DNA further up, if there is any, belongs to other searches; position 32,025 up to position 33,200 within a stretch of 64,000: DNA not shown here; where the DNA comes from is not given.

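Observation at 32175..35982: Orphan flagellin-like gene embedded among glycosyltransferases, with no flagellar genes nearby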

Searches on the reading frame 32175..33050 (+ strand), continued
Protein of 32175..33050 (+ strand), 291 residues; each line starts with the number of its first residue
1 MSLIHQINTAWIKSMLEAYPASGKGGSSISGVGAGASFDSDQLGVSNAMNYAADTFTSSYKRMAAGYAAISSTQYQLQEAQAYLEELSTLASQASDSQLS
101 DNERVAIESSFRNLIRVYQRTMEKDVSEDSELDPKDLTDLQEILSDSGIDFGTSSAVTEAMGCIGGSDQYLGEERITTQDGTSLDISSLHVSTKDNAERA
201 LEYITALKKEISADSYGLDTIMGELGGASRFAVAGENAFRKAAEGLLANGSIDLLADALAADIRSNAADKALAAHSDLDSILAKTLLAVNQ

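Call 34: list_cluster_members(proteins=[P0003, P0004, P0005, P0006, P0007, P0008, P0021, P0025, P0029, P0030])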
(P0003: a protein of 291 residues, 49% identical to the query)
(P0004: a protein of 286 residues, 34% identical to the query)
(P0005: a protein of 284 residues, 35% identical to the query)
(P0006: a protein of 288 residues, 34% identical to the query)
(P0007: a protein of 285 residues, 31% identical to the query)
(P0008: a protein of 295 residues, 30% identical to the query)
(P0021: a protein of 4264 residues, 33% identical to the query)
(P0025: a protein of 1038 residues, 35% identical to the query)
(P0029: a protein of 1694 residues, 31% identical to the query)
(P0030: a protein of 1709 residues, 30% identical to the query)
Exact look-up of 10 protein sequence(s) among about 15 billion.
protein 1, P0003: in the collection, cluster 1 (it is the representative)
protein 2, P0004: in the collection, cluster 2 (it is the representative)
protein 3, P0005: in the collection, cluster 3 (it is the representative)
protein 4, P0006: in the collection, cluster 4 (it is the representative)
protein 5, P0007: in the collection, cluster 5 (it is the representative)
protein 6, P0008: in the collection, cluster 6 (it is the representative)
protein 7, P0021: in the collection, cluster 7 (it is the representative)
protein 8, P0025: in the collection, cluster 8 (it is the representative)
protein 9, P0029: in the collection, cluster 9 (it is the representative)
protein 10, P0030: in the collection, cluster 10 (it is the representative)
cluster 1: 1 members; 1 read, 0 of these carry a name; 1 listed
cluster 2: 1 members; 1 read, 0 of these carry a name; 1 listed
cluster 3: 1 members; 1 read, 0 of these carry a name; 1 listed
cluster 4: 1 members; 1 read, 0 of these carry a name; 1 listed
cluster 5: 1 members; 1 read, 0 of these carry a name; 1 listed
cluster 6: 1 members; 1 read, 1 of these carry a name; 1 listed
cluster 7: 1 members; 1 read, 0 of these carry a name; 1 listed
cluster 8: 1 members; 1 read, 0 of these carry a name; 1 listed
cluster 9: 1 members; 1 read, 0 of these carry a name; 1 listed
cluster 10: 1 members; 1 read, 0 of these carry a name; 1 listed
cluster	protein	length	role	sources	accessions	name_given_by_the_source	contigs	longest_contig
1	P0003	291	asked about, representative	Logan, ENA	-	-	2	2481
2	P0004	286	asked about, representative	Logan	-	-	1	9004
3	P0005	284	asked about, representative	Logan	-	-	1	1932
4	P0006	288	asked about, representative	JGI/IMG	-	-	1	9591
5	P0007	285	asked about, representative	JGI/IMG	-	-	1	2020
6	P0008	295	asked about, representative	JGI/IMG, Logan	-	hypothetical protein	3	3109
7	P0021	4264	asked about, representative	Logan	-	-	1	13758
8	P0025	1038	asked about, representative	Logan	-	-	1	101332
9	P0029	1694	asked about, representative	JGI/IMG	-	-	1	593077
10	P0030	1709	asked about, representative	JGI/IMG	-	-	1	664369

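Call 35: find_encoding_contigs(protein=P0030, flank=10000, max_places=2)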
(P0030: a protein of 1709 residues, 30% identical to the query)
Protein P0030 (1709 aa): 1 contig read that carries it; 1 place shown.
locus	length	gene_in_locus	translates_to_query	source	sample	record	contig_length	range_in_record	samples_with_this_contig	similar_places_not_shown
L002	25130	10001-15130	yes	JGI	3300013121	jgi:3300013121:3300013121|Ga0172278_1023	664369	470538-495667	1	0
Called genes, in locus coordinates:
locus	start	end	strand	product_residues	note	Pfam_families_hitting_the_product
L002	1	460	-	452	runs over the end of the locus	PF03448:MgtE_N, PF00571:CBS, PF01769:MgtE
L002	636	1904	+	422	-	PF07690:MFS_1, PF11700:ATG22, PF07690:MFS_1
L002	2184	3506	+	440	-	PF01839:FG-GAP (faint), PF13517:FG-GAP_3 (faint)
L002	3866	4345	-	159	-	PF00072:Response_reg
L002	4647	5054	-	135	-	-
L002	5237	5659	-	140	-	PF01894:YjbQ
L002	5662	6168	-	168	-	-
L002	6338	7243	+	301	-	PF05572:Peptidase_M43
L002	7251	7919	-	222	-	PF05724:TPMT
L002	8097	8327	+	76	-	-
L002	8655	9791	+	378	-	PF04932:Wzy_C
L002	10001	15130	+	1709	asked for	PF01839:FG-GAP (faint), PF13517:FG-GAP_3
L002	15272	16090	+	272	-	-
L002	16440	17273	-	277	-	PF02985:HEAT (faint), PF13646:HEAT_2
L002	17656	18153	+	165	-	PF13453:Zn_ribbon_TFIIB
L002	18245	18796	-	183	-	PF01965:DJ-1_PfpI, PF00117:GATase (weak)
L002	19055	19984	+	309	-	PF01797:Y1_Tnp (weak)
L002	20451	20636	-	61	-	-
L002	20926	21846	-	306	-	PF16976:RcpC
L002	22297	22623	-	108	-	-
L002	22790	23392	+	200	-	-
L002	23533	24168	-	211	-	PF13428:TPR_14 (faint), PF03704:BTAD (faint), PF07719:TPR_2 (faint), PF13371:TPR_9 (faint), PF13414:TPR_11 (faint), PF13431:TPR_17 (faint), PF00515:TPR_1 (weak), PF14559:TPR_19 (weak), +3 more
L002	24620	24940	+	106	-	-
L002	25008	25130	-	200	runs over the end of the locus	-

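Call 36: find_encoding_contigs(protein=P0029, flank=10000, max_places=2)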
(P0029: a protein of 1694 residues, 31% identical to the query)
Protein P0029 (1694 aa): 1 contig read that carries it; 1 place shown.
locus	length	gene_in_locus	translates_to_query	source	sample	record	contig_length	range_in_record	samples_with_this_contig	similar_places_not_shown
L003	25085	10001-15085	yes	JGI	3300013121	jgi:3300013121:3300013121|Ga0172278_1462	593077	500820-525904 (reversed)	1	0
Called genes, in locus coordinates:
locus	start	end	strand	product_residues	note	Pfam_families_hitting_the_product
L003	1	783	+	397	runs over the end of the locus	PF13439:Glyco_transf_4, PF13579:Glyco_trans_4_4, PF13692:Glyco_trans_1_4, PF00534:Glycos_transf_1 (weak)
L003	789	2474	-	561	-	-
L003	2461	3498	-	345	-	PF13641:Glyco_tranf_2_3, PF00535:Glycos_transf_2, PF10111:Glyco_tranf_2_2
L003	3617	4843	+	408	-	PF00535:Glycos_transf_2, PF26629:GT2_TM_C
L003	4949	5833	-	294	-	-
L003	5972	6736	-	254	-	PF13489:Methyltransf_23 (weak), PF13847:Methyltransf_31 (weak), PF08241:Methyltransf_11, PF08242:Methyltransf_12, PF13649:Methyltransf_25 (faint)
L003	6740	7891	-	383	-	-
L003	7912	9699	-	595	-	PF05693:Glycogen_syn, PF08323:Glyco_transf_5 (weak), PF20706:GT4-conflict (weak), PF00534:Glycos_transf_1, PF13692:Glyco_trans_1_4 (weak)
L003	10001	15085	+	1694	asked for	PF01839:FG-GAP (faint), PF13517:FG-GAP_3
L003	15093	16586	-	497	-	PF14691:Fer4_20, PF00070:Pyr_redox (faint), PF01266:DAO (weak), PF01593:Amino_oxidase (weak), PF03486:HI0933_like (faint), PF07992:Pyr_redox_2, PF12831:FAD_oxidored (faint), PF13450:NAD_binding_8, +1 more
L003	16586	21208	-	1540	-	PF00310:GATase_2, PF04898:Glu_syn_central, PF01645:Glu_synthase, PF01493:GXGXG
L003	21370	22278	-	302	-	PF00126:HTH_1, PF03466:LysR_substrate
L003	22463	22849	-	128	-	-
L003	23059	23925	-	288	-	PF13649:Methyltransf_25 (faint), PF13489:Methyltransf_23, PF08241:Methyltransf_11, PF08242:Methyltransf_12 (weak)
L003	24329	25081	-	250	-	PF00149:Metallophos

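Call 37: find_encoding_contigs(protein=P0025, flank=10000, max_places=2)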
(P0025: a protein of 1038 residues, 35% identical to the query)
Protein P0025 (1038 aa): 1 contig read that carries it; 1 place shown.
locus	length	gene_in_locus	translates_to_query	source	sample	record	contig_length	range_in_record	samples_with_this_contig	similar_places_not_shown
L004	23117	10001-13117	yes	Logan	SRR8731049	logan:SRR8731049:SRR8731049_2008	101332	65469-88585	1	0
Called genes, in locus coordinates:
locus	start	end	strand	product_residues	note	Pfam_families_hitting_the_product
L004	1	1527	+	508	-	PF13727:CoA_binding_3, PF02397:Bac_transf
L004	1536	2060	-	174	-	-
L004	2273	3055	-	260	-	PF13743:Thioredoxin_5, PF13462:Thioredoxin_4, PF13098:Thioredoxin_2 (weak), PF01323:DSBA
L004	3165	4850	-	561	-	PF00535:Glycos_transf_2, PF10111:Glyco_tranf_2_2 (weak)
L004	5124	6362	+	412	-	PF09314:DUF1972, PF13439:Glyco_transf_4, PF13579:Glyco_trans_4_4, PF00534:Glycos_transf_1, PF13692:Glyco_trans_1_4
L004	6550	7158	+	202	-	PF07382:HC2 (weak), PF00216:Bac_DNA_binding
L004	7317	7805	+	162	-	-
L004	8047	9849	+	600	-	-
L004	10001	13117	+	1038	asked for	-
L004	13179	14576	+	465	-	-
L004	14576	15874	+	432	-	PF00534:Glycos_transf_1, PF13692:Glyco_trans_1_4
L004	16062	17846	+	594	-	PF01653:DNA_ligase_aden, PF03120:OB_DNA_ligase, PF03119:DNA_ligase_ZBD (weak), PF14520:HHH_5 (weak), PF12826:HHH_2, PF14520:HHH_5, PF00533:BRCT, PF12738:PTCB-BRCT (weak), +1 more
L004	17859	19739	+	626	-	PF01541:GIY-YIG, PF27096:UvrC_M, PF02151:UVR, PF22920:UvrC_RNaseH, PF08459:UvrC_RNaseH_dom, PF14520:HHH_5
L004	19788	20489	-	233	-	PF01435:Peptidase_M48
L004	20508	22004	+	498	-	PF03772:Competence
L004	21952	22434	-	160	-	-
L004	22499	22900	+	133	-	-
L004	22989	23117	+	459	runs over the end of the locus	PF00291:PALP, PF00571:CBS (faint)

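Call 44: list_cluster_members(proteins=[P0009, P0010, P0011, P0013, P0014, P0015, P0016, P0017, P0018, P0019])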
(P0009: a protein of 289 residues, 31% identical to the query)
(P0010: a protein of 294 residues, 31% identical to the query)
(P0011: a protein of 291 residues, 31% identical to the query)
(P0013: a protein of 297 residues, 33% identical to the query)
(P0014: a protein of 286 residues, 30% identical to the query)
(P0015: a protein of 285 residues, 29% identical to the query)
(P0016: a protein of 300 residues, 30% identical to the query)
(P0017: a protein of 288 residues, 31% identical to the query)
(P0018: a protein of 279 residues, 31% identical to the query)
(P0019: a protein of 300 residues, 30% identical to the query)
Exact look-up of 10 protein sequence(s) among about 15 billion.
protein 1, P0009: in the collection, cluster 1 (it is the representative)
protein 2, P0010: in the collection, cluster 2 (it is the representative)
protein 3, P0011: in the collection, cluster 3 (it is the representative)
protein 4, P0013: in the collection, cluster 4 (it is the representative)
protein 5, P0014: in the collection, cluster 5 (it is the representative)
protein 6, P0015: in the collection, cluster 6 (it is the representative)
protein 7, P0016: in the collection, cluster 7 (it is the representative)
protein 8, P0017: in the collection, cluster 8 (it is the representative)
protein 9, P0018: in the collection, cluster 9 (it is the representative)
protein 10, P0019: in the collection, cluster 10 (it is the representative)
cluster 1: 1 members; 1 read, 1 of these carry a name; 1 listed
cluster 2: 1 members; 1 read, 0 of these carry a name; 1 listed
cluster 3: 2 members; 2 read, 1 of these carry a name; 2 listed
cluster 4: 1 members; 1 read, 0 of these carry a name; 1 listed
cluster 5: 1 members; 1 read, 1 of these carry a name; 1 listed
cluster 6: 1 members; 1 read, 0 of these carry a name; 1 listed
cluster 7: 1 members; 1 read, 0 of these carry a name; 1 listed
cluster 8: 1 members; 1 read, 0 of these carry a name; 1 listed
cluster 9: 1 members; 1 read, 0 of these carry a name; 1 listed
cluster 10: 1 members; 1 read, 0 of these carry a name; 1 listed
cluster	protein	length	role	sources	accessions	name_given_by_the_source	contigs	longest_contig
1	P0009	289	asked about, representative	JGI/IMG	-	flagellin-like hook-associated protein FlgL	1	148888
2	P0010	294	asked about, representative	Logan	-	-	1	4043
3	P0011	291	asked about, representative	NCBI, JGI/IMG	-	hypothetical protein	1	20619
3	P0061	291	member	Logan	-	-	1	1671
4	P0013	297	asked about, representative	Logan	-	-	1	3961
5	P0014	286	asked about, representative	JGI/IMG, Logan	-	hypothetical protein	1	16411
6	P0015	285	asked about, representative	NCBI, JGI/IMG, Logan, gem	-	-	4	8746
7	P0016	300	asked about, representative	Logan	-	-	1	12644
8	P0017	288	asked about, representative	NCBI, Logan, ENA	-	-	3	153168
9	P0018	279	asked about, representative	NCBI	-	-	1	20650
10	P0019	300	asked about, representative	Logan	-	-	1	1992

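Call 45: list_cluster_members(proteins=[P0020, P0023, P0024, P0026, P0027, P0033, P0035, P0040, P0043, P0047])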
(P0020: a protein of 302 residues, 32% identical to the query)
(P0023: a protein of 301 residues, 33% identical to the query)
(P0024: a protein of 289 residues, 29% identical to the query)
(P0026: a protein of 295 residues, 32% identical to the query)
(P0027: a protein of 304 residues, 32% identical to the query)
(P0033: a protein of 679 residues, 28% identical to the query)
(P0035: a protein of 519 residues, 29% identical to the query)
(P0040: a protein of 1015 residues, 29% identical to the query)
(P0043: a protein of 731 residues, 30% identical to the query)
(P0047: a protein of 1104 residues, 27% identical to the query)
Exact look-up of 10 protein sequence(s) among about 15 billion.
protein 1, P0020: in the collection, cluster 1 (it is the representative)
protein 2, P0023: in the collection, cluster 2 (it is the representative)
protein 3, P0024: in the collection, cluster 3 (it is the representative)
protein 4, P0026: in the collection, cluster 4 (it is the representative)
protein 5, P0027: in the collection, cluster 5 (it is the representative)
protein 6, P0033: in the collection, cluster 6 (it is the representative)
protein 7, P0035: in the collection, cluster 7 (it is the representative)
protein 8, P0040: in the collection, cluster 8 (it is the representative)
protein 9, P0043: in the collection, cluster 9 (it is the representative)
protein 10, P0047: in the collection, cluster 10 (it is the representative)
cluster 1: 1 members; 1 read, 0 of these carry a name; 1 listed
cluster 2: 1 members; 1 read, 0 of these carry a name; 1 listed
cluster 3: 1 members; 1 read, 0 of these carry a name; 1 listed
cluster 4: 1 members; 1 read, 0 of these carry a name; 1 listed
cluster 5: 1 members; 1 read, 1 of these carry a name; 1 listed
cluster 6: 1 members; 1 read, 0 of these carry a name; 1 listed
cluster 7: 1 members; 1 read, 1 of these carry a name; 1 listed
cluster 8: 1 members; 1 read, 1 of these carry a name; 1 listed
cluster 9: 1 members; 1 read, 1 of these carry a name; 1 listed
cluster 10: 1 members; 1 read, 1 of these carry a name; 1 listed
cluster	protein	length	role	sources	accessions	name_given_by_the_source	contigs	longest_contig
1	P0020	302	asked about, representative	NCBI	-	-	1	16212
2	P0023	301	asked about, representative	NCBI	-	-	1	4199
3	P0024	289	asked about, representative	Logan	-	-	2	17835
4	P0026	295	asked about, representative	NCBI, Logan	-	-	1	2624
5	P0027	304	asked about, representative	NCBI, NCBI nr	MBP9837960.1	MAG: hypothetical protein KBC84_04530 [Proteobacteria bacterium] | hypothetical protein [Pseudomonadota bacterium]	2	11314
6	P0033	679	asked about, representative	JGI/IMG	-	-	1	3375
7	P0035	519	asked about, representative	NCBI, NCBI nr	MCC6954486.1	MAG: VCBS repeat-containing protein, partial [Deltaproteobacteria bacterium] | VCBS repeat-containing protein [Deltaproteobacteria bacterium]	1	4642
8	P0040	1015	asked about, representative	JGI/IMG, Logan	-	hypothetical protein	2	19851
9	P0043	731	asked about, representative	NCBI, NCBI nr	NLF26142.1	MAG: VCBS repeat-containing protein, partial [Deltaproteobacteria bacterium] | VCBS repeat-containing protein [Deltaproteobacteria bacterium]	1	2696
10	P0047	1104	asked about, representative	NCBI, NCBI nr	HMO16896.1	MAG TPA: VCBS repeat-containing protein, partial [Oligoflexia bacterium] | VCBS repeat-containing protein [Oligoflexia bacterium]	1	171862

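Call 46: find_encoding_contigs(protein=P0009, flank=10000, max_places=1)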
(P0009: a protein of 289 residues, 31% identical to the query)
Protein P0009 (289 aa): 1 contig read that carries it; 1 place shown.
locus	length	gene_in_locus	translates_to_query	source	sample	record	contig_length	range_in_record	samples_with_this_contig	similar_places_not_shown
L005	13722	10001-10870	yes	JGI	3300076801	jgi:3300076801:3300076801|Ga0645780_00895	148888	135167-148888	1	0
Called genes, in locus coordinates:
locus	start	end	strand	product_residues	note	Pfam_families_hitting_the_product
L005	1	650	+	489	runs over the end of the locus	PF13727:CoA_binding_3, PF02397:Bac_transf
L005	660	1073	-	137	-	PF01323:DSBA, PF13462:Thioredoxin_4, PF13743:Thioredoxin_5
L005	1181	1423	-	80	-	-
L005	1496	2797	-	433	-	-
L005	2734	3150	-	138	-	PF00535:Glycos_transf_2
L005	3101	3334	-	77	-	PF00535:Glycos_transf_2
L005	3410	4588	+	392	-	PF09314:DUF1972, PF13439:Glyco_transf_4, PF00534:Glycos_transf_1, PF13692:Glyco_trans_1_4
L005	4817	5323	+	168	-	PF18291:HU-HIG (weak), PF00216:Bac_DNA_binding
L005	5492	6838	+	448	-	-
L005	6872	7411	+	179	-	-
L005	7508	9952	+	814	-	-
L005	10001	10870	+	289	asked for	PF00669:Flagellin_N (weak)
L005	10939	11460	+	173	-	-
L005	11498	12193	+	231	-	-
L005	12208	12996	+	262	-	-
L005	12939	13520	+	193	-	PF00534:Glycos_transf_1, PF13692:Glyco_trans_1_4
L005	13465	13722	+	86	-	?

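Call 47: find_encoding_contigs(protein=P0017, flank=10000, max_places=1)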
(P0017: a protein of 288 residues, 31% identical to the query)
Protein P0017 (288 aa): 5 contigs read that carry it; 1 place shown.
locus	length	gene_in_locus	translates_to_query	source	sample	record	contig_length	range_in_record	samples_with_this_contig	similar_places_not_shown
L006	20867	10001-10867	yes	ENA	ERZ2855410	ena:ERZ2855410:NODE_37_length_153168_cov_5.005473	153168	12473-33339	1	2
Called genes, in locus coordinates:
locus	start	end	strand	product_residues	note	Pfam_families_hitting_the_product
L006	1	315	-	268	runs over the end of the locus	PF13098:Thioredoxin_2 (weak), PF13462:Thioredoxin_4, PF01323:DSBA, PF13743:Thioredoxin_5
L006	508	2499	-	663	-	PF00535:Glycos_transf_2, PF10111:Glyco_tranf_2_2, PF13641:Glyco_tranf_2_3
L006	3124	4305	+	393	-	PF09314:DUF1972 (faint), PF13439:Glyco_transf_4 (weak), PF13579:Glyco_trans_4_4 (weak), PF00534:Glycos_transf_1, PF13692:Glyco_trans_1_4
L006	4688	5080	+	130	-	PF00216:Bac_DNA_binding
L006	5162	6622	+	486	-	-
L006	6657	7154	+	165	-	-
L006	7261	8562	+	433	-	-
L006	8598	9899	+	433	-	-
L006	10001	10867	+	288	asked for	-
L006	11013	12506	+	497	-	-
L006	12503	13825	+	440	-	PF20706:GT4-conflict (faint), PF00534:Glycos_transf_1, PF13692:Glyco_trans_1_4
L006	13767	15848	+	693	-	PF22745:Nlig-Ia, PF01653:DNA_ligase_aden, PF03120:OB_DNA_ligase, PF03119:DNA_ligase_ZBD, PF14520:HHH_5 (faint), PF12826:HHH_2, PF00533:BRCT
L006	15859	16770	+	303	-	PF13489:Methyltransf_23, PF13847:Methyltransf_31 (faint), PF08241:Methyltransf_11, PF08242:Methyltransf_12 (faint), PF13649:Methyltransf_25 (weak)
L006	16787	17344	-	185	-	PF09970:DUF2204 (weak), PF19502:DUF6036 (weak), PF08843:AbiEii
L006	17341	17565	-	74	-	-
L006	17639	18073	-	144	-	-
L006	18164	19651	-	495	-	PF01839:FG-GAP (faint), PF13517:FG-GAP_3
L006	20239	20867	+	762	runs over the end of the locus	PF00801:PKD, PF18911:PKD_4, PF22352:K319L-like_PKD (weak)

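Call 48: find_encoding_contigs(protein=P0047, flank=10000, max_places=1)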
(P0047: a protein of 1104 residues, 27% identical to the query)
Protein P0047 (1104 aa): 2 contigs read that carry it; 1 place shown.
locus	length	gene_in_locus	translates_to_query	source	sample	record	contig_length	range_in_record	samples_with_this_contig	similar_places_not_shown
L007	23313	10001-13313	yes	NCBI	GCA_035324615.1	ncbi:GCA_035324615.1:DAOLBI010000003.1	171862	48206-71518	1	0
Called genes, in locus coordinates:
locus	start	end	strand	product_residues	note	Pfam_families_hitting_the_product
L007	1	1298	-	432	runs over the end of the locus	PF02670:DXP_reductoisom, PF08436:DXP_redisom_C, PF13288:DXPR_C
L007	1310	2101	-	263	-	PF01148:CTP_transf_1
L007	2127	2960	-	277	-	PF01255:Prenyltransf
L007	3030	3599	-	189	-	PF01765:RRF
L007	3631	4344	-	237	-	PF00696:AA_kinase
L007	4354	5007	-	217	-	PF00889:EF_TS, PF25025:EF-Ts_N (weak)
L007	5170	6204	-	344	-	PF00318:Ribosomal_S2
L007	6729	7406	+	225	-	PF02108:FliH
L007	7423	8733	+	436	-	PF00006:ATP-synt_ab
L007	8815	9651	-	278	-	PF07589:PEP_exosort_dom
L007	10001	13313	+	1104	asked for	PF12256:TcdB_toxin_midN (faint), PF01839:FG-GAP (faint), PF13517:FG-GAP_3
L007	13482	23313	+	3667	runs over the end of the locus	-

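Call 55: predict_structure(alignment_id=A1)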
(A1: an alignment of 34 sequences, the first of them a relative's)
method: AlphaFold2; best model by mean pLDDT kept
length: 291 residues; sequences in the alignment: 34
mean_pLDDT: 90.2   pTM: 0.87
mean pLDDT of the five models: 90.2, 89.7, 89.7, 88.6, 88.0
residues with pLDDT >= 90: 229; 70-90: 32; 50-70: 22; < 50: 8
segments of 3 or more residues with pLDDT < 50: 25-28
pLDDT, mean of each block of 10 residues (from residue 1): 92 88 54 52 85 98 96 95 98 97 98 97 73 93 97 95 94 90 93 97 96 97 98 97 76 91 96 97 91 65
secondary structure, 60 per line:
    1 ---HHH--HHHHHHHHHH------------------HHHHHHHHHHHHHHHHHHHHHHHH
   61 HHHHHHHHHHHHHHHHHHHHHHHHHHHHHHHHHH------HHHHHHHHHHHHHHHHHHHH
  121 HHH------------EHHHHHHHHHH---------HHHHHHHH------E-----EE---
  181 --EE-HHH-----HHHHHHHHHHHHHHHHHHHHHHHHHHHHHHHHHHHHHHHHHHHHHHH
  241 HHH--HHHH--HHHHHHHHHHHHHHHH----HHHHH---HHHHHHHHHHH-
elements in order: H9-18 H37-94 H101-123 H137-146 H156-163 H194-243 H246-249 H252-267 H272-276 H280-290
